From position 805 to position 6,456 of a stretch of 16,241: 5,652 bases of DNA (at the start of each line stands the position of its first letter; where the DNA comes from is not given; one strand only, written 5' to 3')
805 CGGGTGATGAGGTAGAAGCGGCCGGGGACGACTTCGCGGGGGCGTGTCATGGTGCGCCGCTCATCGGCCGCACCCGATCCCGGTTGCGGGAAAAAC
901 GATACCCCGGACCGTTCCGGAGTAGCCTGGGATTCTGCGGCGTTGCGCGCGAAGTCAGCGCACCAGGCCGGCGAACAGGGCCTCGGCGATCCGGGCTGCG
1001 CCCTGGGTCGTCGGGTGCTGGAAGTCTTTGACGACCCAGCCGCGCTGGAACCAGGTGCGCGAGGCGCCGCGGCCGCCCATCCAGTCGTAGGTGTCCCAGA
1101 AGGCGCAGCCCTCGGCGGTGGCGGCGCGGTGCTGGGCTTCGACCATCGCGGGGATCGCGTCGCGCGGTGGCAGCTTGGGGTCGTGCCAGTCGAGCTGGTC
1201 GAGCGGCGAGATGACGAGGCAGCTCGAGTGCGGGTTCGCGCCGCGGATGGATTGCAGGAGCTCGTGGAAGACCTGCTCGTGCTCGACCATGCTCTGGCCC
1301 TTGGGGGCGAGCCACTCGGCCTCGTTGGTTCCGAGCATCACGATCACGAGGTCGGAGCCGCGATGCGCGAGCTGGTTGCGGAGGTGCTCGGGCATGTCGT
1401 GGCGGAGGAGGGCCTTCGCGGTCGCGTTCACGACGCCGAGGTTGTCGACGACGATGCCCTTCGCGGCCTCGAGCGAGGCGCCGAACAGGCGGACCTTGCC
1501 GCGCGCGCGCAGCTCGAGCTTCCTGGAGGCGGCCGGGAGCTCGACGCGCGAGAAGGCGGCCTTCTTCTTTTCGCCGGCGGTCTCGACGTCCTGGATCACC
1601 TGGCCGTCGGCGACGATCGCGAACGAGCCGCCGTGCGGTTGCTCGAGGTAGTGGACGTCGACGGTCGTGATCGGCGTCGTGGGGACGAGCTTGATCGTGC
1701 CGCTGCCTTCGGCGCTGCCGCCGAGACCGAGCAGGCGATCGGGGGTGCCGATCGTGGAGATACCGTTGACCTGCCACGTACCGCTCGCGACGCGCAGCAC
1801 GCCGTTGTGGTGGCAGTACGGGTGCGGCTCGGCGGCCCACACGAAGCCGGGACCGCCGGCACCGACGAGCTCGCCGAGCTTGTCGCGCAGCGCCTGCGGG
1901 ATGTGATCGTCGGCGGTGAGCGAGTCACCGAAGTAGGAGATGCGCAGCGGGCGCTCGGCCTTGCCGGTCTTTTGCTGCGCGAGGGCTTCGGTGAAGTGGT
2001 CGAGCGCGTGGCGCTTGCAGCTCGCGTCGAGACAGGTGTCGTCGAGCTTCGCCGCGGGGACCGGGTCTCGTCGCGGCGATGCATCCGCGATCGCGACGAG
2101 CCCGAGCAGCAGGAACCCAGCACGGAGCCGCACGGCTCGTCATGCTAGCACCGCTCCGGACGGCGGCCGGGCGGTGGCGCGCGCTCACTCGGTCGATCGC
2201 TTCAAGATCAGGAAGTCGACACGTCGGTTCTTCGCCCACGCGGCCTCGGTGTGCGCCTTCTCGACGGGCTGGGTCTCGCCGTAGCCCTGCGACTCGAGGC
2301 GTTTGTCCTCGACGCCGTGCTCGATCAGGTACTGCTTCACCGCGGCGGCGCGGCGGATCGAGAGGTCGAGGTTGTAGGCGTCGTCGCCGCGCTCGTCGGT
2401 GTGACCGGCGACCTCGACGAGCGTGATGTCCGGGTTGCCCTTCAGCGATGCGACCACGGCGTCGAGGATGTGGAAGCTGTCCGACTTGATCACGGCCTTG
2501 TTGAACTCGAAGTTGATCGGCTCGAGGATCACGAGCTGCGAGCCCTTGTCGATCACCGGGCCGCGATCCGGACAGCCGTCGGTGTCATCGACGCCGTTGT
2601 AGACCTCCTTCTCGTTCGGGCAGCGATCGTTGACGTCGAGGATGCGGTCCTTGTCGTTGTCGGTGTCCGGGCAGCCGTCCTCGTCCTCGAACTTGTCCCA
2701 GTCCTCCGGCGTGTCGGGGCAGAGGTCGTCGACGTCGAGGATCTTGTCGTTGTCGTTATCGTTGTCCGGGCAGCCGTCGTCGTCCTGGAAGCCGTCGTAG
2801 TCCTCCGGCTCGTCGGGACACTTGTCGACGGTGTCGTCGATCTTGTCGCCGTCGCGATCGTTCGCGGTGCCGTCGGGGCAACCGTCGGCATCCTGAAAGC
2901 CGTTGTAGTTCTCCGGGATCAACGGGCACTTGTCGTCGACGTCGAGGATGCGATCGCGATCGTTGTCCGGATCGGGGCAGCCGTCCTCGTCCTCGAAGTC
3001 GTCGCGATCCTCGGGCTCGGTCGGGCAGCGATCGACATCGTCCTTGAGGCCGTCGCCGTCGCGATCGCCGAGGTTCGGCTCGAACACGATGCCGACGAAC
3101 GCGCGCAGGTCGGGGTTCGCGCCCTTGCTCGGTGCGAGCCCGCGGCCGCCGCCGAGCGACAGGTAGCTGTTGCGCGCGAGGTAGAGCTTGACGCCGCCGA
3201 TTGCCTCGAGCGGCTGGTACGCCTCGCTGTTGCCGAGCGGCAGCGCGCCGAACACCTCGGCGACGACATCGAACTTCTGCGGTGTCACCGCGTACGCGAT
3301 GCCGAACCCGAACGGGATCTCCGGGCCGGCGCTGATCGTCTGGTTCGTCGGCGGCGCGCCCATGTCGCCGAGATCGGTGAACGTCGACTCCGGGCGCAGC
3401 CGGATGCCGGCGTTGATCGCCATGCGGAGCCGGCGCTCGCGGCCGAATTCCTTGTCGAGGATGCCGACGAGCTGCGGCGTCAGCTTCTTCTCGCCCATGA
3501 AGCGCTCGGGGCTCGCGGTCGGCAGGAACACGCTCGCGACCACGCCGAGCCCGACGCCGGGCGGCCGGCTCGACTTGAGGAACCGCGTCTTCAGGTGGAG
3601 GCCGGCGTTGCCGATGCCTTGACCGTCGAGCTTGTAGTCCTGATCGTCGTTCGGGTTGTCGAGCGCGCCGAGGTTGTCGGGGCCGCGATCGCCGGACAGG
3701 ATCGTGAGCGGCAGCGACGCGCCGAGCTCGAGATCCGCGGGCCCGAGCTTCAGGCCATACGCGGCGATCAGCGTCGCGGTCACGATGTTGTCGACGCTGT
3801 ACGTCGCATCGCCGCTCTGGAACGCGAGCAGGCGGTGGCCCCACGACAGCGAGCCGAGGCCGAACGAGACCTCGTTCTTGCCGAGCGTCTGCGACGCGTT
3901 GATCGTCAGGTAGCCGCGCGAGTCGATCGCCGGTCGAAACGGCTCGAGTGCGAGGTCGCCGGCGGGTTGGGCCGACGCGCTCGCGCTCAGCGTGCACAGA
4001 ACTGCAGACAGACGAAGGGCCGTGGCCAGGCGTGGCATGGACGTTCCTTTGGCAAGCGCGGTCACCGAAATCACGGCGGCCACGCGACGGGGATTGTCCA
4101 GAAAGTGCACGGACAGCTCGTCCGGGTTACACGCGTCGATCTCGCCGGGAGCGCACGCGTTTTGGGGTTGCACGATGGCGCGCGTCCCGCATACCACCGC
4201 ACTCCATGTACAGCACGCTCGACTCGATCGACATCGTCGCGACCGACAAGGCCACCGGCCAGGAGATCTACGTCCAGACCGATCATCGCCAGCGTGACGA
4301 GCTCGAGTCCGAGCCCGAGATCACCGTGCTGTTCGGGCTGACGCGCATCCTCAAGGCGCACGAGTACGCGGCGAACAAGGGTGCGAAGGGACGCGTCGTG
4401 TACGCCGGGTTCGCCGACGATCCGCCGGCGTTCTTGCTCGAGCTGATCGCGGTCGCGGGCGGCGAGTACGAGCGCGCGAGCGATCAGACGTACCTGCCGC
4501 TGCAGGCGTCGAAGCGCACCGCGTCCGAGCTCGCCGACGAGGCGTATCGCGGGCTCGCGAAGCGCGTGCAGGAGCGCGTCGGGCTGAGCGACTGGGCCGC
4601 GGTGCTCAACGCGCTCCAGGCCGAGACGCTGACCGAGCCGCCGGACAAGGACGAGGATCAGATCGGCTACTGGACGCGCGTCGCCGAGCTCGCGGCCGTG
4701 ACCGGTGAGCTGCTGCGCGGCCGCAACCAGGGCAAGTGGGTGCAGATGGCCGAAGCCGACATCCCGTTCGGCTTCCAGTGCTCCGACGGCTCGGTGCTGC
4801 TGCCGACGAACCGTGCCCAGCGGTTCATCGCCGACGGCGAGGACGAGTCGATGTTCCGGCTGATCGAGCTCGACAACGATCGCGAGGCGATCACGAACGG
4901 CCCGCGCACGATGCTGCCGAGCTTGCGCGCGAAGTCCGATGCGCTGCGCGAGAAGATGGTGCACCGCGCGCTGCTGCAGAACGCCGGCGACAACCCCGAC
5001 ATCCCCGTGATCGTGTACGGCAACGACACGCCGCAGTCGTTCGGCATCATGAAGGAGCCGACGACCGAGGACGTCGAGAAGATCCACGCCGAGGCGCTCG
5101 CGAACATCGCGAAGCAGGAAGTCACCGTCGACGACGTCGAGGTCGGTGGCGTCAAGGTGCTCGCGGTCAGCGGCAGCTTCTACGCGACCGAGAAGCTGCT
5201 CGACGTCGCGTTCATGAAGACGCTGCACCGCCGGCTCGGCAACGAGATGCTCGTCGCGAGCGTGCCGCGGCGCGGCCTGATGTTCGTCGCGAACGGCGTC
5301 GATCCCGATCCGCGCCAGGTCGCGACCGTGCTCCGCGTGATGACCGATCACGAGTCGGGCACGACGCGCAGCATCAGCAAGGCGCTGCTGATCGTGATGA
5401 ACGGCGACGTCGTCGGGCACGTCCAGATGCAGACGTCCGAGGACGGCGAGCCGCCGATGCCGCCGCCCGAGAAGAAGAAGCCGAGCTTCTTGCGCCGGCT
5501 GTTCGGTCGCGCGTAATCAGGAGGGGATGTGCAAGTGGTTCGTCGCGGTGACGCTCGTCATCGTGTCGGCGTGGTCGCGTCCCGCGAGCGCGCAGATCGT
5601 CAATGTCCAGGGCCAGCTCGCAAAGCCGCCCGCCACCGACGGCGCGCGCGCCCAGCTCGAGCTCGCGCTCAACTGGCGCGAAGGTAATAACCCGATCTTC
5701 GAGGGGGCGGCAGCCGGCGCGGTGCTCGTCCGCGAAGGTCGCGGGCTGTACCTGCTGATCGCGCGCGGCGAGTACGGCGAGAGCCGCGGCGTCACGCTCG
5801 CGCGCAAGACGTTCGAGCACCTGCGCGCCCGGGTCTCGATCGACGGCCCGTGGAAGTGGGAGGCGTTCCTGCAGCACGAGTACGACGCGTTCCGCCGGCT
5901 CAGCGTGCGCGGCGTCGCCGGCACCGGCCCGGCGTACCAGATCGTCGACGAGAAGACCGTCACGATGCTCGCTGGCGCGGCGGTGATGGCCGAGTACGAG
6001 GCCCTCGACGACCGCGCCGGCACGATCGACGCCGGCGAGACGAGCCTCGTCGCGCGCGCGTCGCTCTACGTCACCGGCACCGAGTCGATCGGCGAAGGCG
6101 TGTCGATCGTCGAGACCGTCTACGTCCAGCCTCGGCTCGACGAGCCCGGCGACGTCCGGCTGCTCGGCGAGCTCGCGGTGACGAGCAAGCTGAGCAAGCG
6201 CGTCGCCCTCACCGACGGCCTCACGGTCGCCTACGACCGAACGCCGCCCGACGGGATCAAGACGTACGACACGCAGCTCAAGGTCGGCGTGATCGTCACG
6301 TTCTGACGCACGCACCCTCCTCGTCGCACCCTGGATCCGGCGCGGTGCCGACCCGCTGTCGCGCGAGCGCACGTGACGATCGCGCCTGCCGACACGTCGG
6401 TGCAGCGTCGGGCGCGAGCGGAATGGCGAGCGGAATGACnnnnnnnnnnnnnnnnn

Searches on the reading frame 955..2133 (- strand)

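Call 7: search_protein_families(library=pfam, proteins=[window:955-2133:-], max_evalue=0.001)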
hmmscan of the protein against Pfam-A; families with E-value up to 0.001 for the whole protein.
window:955-2133:- (392 aa): 2 families
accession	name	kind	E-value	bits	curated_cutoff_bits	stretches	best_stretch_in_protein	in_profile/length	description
PF13472.12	Lipase_GDSL_2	-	1.8e-14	55.1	32.9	1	211-380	17-177/178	GDSL-like Lipase/Acylhydrolase family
PF00657.28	Lipase_GDSL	-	1.8e-06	28.7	23.6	1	217-386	26-208/208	GDSL-like Lipase/Acylhydrolase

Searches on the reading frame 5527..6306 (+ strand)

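Call 7: search_protein_families(library=pfam, proteins=[window:5527-6306:+], max_evalue=0.001)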
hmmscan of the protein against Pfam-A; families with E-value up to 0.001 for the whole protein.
window:5527-6306:+ (259 aa): 1 family
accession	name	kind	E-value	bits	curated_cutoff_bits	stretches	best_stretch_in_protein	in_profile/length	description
PF04338.18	DUF481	-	9e-23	81.8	21.1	1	45-259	2-210/210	Protein of unknown function, DUF481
